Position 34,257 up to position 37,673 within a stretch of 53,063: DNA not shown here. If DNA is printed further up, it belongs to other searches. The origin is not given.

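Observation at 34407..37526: One ORF encodes two complete PilB/GspE secretion-ATPase modules in tandem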

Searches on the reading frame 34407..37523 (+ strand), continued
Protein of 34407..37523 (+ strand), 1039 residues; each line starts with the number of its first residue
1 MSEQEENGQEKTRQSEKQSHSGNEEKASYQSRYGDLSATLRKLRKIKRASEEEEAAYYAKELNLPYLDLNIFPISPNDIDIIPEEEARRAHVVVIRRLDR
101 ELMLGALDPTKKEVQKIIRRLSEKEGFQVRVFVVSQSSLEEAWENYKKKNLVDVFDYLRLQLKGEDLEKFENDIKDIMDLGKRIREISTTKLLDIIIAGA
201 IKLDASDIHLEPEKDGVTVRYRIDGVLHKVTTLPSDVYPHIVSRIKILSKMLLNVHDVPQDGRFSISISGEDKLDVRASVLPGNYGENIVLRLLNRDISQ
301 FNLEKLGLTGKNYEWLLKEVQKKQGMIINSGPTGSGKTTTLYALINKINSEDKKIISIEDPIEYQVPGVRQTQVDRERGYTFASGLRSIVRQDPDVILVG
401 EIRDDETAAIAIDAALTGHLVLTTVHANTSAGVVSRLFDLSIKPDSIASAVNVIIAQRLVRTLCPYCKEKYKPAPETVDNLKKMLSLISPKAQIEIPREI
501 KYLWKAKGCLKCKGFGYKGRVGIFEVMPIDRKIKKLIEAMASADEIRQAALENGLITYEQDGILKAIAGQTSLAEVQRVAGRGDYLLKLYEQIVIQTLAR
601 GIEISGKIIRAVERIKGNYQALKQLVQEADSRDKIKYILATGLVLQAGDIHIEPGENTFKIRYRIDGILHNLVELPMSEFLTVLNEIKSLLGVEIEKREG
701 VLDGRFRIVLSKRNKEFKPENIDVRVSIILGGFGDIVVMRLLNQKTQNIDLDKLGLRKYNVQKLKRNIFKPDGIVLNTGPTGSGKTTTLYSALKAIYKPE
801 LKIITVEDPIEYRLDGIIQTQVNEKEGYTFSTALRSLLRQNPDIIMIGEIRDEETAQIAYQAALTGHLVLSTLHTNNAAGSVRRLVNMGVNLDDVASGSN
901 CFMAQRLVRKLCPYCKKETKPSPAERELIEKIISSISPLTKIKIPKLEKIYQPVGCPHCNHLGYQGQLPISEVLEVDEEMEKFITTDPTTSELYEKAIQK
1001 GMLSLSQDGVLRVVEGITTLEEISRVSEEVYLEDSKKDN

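Call 60: search_protein_families(library=pfam, alignment_id=A2, max_evalue=0.00001)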
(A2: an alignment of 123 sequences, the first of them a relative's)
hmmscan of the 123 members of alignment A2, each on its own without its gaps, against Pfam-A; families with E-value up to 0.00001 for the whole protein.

A. member 1, L018:13-348:+ (112 aa): 2 families
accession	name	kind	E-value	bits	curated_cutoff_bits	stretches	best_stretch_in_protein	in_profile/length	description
PF05491.19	RuvB_C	-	4.1e-25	88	24.7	1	32-102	1-71/72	RuvB C-terminal winged helix domain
PF17864.7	AAA_lid_4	-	4.7e-08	33.1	27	1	1-31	44-74/74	RuvB AAA lid domain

B. families by the number of members that match (of 123 scanned): 116 families (the first 25 are shown)
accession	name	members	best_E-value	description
PF00932.25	LTD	7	2.1e-55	Lamin Tail Domain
PF02367.23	TsaE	6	5.5e-33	Threonylcarbamoyl adenosine biosynthesis protein TsaE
PF00579.31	tRNA-synt_1b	5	3.4e-75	tRNA synthetases class I (W and Y)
PF02739.22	5_3_exonuc_N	5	7.8e-54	5'-3' exonuclease, N-terminal resolvase-like domain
PF01709.26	Transcrip_reg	5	1.2e-50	TACO1/YebC second and third domain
PF01367.25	5_3_exonuc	5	1.1e-32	5'-3' exonuclease, C-terminal SAM fold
PF02518.31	HATPase_c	5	6.1e-32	Histidine kinase-, DNA gyrase B-, and HSP90-like ATPase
PF20772.2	TACO1_YebC_N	5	4e-31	TACO1/YebC protein N-terminal domain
PF22421.1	SYY_C-terminal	5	1.4e-09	Tyrosine--tRNA ligase SYY-like C-terminal domain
PF00912.28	Transgly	4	1.2e-63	Transglycosylase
PF00072.30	Response_reg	4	5e-27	Response regulator receiver domain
PF00905.27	Transpeptidase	4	6.1e-27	Penicillin binding protein transpeptidase domain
PF00512.31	HisKA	4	1e-16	His Kinase A (phospho-acceptor) domain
PF17864.7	AAA_lid_4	3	1.3e-28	RuvB AAA lid domain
PF05491.19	RuvB_C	3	2.3e-25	RuvB C-terminal winged helix domain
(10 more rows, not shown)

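Call 63: search_protein_families(library=pfam, alignment_id=A3, max_evalue=0.00001)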
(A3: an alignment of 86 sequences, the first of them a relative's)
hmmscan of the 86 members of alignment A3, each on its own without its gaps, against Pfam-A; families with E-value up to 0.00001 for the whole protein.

A. member 1, L004:610-1617:+ (336 aa): 2 families
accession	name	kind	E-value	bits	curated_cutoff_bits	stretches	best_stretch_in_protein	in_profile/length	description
PF03462.23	PCRF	-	8.2e-48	163.2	24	1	5-196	2-194/194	PCRF domain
PF00472.26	RF-1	-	5.7e-41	139.5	35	1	206-315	2-116/116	RF-1 domain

B. families by the number of members that match (of 86 scanned): 129 families (the first 25 are shown)
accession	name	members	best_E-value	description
PF02367.23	TsaE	8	2.2e-34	Threonylcarbamoyl adenosine biosynthesis protein TsaE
PF00476.26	DNA_pol_A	5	1.3e-139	DNA polymerase family A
PF02739.22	5_3_exonuc_N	5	2.3e-52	5'-3' exonuclease, N-terminal resolvase-like domain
PF01367.25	5_3_exonuc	5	4.5e-32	5'-3' exonuclease, C-terminal SAM fold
PF06831.19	H2TH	5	5e-32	Formamidopyrimidine-DNA glycosylase H2TH domain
PF02518.31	HATPase_c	5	2.2e-30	Histidine kinase-, DNA gyrase B-, and HSP90-like ATPase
PF01149.29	Fapy_DNA_glyco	5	9.7e-29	Formamidopyrimidine-DNA glycosylase N-terminal domain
PF00512.31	HisKA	5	4.1e-12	His Kinase A (phospho-acceptor) domain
PF06827.20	zf-FPG_IleRS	5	3.1e-10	Zinc finger found in FPG and IleRS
PF05496.18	RuvB_N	4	7.7e-78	Holliday junction DNA helicase RuvB P-loop domain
PF05491.19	RuvB_C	4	5.5e-26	RuvB C-terminal winged helix domain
PF17864.7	AAA_lid_4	4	6.3e-26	RuvB AAA lid domain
PF00004.35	AAA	4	5.9e-20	ATPase family associated with various cellular activities (AAA)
PF07728.20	AAA_5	4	2.5e-10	AAA domain (dynein-related subfamily)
PF00989.32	PAS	4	6.7e-10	PAS fold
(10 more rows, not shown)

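Call 66: list_cluster_members(proteins=[P0121, P0122, P0123, P0125, P0127, P0128, P0130, P0132, P0133, P0138])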
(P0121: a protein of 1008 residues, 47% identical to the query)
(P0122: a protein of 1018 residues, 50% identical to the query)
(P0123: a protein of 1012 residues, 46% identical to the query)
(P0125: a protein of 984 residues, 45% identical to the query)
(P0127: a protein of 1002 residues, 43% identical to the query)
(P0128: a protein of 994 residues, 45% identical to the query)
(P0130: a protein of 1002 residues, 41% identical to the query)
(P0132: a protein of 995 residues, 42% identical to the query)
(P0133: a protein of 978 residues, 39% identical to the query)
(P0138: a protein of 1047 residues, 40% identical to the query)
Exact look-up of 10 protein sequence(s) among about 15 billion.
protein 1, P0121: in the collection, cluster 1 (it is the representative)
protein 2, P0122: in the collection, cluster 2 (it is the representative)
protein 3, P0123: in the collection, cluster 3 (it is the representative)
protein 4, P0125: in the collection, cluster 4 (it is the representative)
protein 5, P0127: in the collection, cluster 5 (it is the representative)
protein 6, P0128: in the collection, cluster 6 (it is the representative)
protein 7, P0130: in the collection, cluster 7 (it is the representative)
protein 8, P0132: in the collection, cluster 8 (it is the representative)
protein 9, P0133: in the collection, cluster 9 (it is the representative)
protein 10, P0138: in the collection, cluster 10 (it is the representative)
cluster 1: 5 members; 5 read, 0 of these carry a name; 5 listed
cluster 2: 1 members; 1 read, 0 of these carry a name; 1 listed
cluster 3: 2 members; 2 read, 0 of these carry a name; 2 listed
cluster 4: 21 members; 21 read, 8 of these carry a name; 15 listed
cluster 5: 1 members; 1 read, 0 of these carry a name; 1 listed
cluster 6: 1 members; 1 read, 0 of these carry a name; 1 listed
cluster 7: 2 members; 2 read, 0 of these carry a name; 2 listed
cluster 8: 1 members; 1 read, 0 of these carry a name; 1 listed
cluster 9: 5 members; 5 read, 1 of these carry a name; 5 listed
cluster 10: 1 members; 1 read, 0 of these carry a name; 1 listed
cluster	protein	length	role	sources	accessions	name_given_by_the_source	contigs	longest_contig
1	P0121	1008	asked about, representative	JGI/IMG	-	-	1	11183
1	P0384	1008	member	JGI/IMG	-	-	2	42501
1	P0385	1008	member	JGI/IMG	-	-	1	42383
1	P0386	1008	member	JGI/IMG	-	-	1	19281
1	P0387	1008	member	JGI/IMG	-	-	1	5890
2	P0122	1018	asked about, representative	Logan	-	-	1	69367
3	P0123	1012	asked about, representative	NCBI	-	-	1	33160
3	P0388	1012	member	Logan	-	-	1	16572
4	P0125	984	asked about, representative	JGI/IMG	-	type II secretory ATPase GspE/PulE/Tfp pilus assembly ATPase PilB-like protein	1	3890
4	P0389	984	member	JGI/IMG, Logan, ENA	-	type II secretory ATPase GspE/PulE/Tfp pilus assembly ATPase PilB-like protein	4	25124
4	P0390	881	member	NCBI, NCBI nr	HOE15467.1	MAG TPA: GspE/PulE family protein, partial [Candidatus Paceibacterota bacterium] | GspE/PulE family protein [Candidatus Paceibacterota bacterium]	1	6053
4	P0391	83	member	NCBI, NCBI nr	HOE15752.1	MAG TPA: hypothetical protein PLH82_03880, partial [Candidatus Paceibacterota bacterium] | hypothetical protein [Candidatus Paceibacterota bacterium]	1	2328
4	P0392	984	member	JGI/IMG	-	type II secretory ATPase GspE/PulE/Tfp pilus assembly ATPase PilB-like protein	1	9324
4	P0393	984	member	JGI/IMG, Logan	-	type II secretory ATPase GspE/PulE/Tfp pilus assembly ATPase PilB-like protein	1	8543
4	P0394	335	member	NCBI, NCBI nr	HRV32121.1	MAG TPA: GspE/PulE family protein, partial [Candidatus Paceibacterota bacterium] | GspE/PulE family protein [Candidatus Paceibacterota bacterium]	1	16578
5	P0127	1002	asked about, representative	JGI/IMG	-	-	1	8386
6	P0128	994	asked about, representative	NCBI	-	-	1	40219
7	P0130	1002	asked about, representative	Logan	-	-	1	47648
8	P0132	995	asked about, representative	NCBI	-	-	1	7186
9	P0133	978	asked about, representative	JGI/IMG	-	-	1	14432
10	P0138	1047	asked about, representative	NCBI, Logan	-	-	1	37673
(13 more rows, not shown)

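Call 67: find_encoding_contigs(protein=P0138, flank=8000, max_places=1)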
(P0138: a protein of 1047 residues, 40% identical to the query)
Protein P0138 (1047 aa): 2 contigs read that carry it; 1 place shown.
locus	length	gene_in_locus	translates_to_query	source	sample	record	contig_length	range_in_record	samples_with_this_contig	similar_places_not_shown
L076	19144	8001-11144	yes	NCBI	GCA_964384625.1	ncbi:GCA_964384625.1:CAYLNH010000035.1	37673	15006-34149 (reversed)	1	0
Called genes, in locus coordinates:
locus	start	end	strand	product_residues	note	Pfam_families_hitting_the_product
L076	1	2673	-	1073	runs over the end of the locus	PF06452:CBM9_1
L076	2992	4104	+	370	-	PF01168:Ala_racemase_N, PF00842:Ala_racemase_C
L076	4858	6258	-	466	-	PF00884:Sulfatase, PF01663:Phosphodiest (faint), PF02995:DUF229 (faint), PF16347:SGSH_C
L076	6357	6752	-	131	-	-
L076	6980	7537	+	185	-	PF07638:Sigma70_ECF, PF04542:Sigma70_r2, PF08281:Sigma70_r4_2, PF04545:Sigma70_r4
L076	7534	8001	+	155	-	PF13490:zf-HC2 (weak), PF12728:HTH_17 (weak)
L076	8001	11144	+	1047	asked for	PF00482:T2SSF (weak), PF13191:AAA_16 (faint), PF00482:T2SSF, PF00437:T2SSE, PF13401:AAA_22 (faint), PF20720:nSTAND3 (faint), PF25199:nSTAND_NTPase5 (faint), PF00437:T2SSE, +1 more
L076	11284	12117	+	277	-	-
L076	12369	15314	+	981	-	-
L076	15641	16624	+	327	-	PF20030:bpMoxR, PF07726:AAA_3, PF07728:AAA_5, PF17863:AAA_lid_2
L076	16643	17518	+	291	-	PF01882:DUF58, PF13519:VWA_2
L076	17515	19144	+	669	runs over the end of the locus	PF07584:BatA (weak), PF13519:VWA_2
